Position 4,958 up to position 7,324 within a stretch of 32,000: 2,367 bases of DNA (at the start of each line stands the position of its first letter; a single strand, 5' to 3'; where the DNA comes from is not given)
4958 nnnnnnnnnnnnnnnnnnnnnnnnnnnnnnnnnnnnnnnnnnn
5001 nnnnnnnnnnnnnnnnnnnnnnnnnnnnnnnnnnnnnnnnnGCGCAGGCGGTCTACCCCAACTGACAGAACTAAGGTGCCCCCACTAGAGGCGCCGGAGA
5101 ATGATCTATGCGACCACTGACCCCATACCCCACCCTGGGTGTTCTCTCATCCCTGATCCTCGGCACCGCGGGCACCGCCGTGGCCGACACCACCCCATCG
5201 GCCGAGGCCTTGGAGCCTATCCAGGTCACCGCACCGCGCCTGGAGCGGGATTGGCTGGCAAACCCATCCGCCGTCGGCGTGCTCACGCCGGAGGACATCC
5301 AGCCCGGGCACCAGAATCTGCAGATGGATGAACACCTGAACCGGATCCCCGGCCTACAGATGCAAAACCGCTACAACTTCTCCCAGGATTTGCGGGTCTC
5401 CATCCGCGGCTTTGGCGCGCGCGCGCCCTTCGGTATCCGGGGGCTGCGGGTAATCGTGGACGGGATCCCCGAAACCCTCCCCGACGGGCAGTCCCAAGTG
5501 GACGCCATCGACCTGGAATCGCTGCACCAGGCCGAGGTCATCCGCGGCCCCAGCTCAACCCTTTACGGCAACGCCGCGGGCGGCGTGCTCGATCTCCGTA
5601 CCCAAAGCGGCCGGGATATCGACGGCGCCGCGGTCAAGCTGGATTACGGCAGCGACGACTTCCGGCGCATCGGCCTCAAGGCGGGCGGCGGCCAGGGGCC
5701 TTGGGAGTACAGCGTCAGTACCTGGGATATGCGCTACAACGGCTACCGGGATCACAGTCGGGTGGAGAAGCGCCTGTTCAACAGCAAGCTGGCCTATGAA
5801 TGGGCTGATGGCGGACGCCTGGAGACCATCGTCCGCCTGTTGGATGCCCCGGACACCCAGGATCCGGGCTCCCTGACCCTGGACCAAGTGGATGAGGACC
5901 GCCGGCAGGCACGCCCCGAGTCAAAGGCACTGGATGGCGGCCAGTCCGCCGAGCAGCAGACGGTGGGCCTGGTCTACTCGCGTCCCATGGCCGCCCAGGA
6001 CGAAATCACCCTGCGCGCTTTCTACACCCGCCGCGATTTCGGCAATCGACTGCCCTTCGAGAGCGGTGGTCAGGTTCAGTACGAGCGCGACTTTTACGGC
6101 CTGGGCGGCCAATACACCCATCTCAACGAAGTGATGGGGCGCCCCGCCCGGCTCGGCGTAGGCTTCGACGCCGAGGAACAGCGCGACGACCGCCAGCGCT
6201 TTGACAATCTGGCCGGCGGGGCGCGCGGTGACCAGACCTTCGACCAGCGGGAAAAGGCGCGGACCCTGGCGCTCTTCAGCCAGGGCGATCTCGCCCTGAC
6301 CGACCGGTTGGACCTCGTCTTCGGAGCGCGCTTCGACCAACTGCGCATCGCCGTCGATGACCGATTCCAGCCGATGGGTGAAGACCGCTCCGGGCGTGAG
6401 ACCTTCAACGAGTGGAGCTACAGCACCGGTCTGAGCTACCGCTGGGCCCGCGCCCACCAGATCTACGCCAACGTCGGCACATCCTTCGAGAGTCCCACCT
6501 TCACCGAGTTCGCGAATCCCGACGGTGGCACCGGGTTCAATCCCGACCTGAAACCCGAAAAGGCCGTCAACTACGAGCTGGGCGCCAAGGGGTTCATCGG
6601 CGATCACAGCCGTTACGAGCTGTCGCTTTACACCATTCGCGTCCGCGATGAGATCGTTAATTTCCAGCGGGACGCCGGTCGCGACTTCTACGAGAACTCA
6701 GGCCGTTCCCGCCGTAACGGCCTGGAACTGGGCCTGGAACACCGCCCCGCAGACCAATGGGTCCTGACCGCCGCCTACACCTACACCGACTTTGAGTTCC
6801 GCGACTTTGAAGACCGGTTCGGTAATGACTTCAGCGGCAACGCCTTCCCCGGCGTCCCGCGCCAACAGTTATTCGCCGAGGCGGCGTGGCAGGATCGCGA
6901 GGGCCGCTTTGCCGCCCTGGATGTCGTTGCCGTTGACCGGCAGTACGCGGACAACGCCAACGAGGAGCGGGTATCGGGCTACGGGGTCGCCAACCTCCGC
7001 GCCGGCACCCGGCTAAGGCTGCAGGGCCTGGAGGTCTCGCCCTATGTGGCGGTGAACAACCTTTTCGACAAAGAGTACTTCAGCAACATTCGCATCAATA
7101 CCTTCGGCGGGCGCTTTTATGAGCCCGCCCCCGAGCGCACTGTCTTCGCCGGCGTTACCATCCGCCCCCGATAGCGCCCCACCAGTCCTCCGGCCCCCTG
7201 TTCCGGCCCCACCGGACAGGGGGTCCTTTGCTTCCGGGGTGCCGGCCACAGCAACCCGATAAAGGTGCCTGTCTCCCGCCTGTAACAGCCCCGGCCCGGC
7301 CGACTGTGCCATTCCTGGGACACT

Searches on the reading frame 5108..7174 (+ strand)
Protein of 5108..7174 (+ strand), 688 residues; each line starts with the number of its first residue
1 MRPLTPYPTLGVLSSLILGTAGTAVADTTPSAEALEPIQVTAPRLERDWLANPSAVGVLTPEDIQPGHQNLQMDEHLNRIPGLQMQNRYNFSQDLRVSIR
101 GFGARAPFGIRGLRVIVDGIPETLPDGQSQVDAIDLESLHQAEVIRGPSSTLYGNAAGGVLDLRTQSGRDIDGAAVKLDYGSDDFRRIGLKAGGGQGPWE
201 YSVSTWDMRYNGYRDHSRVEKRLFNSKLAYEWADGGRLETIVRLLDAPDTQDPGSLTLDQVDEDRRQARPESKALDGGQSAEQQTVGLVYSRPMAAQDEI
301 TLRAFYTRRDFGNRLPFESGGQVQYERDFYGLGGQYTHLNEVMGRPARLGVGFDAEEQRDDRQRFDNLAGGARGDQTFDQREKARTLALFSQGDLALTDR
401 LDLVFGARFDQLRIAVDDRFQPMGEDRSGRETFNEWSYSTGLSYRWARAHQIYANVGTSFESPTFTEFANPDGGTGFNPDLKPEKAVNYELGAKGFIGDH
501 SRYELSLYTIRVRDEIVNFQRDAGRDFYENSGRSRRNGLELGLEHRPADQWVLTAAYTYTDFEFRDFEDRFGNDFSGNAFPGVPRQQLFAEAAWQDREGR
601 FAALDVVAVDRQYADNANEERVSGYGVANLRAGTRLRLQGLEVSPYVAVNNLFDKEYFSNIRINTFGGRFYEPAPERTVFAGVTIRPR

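Call 8: search_protein_families(library=pfam, proteins=[window:5108-7174:+], max_evalue=0.001)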
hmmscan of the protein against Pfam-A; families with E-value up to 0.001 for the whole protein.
window:5108-7174:+ (688 aa): 3 families
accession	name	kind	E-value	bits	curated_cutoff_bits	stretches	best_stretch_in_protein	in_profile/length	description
PF00593.30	TonB_dep_Rec_b-barrel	-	3.7e-52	179.1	27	1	240-652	17-436/436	TonB dependent receptor-like, beta-barrel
PF07715.20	Plug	-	1.8e-17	64.2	23.9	1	52-160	5-107/107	TonB-dependent Receptor Plug Domain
PF14905.12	OMP_b-brl_3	-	1.4e-06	28.1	27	1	382-576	110-308/408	Outer membrane protein beta-barrel family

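Call 10: search_protein_families(library=ncbifam, proteins=[window:5108-7174:+], max_evalue=0.00001)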
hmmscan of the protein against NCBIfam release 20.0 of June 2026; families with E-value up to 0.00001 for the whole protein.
window:5108-7174:+ (688 aa): 27 families (the best 25 are shown)
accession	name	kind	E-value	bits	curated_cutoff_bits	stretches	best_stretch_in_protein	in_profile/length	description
NF041535.1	TonB_rec_PqqU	equivalog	3e-131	438.9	1200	1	49-685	13-671/676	TonB-dependent receptor PqqU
TIGR01783.1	TonB-siderophor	subfamily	9.2e-60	203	223.5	2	376-684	352-646/649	TonB-dependent siderophore receptor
TIGR01785.1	TonB-hemin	subfamily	2.8e-43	148.3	316.85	1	35-683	1-673/677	TonB-dependent heme/hemoglobin receptor family protein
TIGR01786.1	TonB-hemlactrns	subfamily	6.1e-35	120.7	323.75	2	349-685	353-717/719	TonB-dependent hemoglobin/transferrin/lactoferrin family receptor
TIGR01779.1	TonB-B12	equivalog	4.1e-30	104.9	599.7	2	438-658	389-594/614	TonB-dependent vitamin B12 receptor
NF047944.1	FoxamRcptFoxA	equivalog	2.9e-21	75.5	1300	1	380-661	408-675/697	ferrioxamine B receptor FoxA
NF007926.1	PRK10641.1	equivalog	2.2e-19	69.4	836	2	29-186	20-172/617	TonB-dependent vitamin B12 receptor BtuB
NF053590.1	TonB_dep_TOL0244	equivalog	1.8e-18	66.5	645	1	31-657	6-580/604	TOL_0244 family TonB-dependent receptor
NF007465.0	PRK10044.1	equivalog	5.4e-18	64.5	803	2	380-686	437-725/726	ferrichrome porin FhuA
NF049945.1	TonB_dep_FCYXU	equivalog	4.2e-16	58.7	825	1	18-415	19-411/697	TonB-dependent receptor, FCYXU motif-type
NF010010.0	PRK13483.1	equivalog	7.6e-16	57.2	927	1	19-167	18-164/660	ligand-gated channel protein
NF010012.0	PRK13486.1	equivalog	1.7e-15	56.5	924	2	13-170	6-162/696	TonB-dependent receptor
NF010651.0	PRK14050.1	equivalog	2.1e-15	55.9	884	1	379-660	444-707/730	TonB-dependent siderophore receptor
NF007349.0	PRK09840.1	equivalog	4.2e-15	54.8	686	1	435-680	514-753/760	catecholate siderophore receptor Fiu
NF041676.1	FecA_OM_dicitr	equivalog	1.1e-13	50.1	1100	1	50-660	130-748/773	TonB-dependent Fe(3+) dicitrate receptor FecA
NF050067.1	TonBEntbctnRecCfrA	equivalog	3.2e-11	42.3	1200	0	32-178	23-170/698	TonB-dependent ferric enterobactin receptor CfrA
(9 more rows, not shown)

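Call 22: search_solved_structures(query=window:5108-7171:+, max_evalue=0.00001, show_alignments=1)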
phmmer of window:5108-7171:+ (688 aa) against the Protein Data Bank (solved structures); distinct sequences matched with E-value up to 0.00001: 21.
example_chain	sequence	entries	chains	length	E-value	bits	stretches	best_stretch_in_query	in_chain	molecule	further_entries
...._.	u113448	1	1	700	5.4e-104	352.1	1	40-685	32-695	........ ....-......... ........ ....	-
9c4o_A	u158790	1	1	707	1.3e-103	350.9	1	38-685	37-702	Pyrroloquinoline quinone transporter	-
5nec_A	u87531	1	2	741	3e-18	68.7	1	386-661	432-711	TonB-dependent siderophore receptor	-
5fp1_A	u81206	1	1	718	5e-14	54.8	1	393-661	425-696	TONB-DEPENDENT SIDEROPHORE RECEPTOR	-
5fok_A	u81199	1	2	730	1.2e-13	53.6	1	384-684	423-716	IRON TRANSPORT OUTER MEMBRANE RECEPTOR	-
6i96_A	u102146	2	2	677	1.1e-12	50.4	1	464-660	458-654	Metal-pseudopaline receptor CntO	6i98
1by3_A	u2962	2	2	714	1.2e-12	50.2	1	439-684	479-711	PROTEIN (FERRICHROME-IRON RECEPTOR PRECURSOR (FHUA)) | FERRIC HYDROXAMATE UPTAKE PROTEIN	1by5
6z8a_A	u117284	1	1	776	1.3e-12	50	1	464-660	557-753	Ferrioxamine receptor FoxA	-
6i97_A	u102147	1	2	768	1.4e-12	50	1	464-660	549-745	Metal-pseudopaline receptor CntO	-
8b43_A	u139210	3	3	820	1.6e-12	49.8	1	464-660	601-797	Metal-pseudopaline receptor CntO | Ferrioxamine receptor FoxA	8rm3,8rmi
4cu4_A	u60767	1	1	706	4.1e-12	48.4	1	439-684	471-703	FERRICHROME-IRON RECEPTOR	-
8a8c_A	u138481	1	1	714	4.1e-12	48.4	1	439-684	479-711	Ferrichrome outer membrane transporter/phage receptor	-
8a60_A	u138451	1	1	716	4.1e-12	48.4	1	439-684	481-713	Ferrichrome outer membrane transporter/phage receptor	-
2fcp_A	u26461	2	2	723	4.3e-12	48.4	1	439-684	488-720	PROTEIN (FERRIC HYDROXAMATE UPTAKE RECEPTOR) | FhuA iron-ferrichrome transporter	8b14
1qff_A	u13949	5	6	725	4.3e-12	48.3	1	439-684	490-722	FERRIC HYDROXAMATE UPTAKE RECEPTOR | PROTEIN (FERRIC HYDROXAMATE UPTAKE RECEPTOR) | FERRIC HYDROXAMATE RECEPTOR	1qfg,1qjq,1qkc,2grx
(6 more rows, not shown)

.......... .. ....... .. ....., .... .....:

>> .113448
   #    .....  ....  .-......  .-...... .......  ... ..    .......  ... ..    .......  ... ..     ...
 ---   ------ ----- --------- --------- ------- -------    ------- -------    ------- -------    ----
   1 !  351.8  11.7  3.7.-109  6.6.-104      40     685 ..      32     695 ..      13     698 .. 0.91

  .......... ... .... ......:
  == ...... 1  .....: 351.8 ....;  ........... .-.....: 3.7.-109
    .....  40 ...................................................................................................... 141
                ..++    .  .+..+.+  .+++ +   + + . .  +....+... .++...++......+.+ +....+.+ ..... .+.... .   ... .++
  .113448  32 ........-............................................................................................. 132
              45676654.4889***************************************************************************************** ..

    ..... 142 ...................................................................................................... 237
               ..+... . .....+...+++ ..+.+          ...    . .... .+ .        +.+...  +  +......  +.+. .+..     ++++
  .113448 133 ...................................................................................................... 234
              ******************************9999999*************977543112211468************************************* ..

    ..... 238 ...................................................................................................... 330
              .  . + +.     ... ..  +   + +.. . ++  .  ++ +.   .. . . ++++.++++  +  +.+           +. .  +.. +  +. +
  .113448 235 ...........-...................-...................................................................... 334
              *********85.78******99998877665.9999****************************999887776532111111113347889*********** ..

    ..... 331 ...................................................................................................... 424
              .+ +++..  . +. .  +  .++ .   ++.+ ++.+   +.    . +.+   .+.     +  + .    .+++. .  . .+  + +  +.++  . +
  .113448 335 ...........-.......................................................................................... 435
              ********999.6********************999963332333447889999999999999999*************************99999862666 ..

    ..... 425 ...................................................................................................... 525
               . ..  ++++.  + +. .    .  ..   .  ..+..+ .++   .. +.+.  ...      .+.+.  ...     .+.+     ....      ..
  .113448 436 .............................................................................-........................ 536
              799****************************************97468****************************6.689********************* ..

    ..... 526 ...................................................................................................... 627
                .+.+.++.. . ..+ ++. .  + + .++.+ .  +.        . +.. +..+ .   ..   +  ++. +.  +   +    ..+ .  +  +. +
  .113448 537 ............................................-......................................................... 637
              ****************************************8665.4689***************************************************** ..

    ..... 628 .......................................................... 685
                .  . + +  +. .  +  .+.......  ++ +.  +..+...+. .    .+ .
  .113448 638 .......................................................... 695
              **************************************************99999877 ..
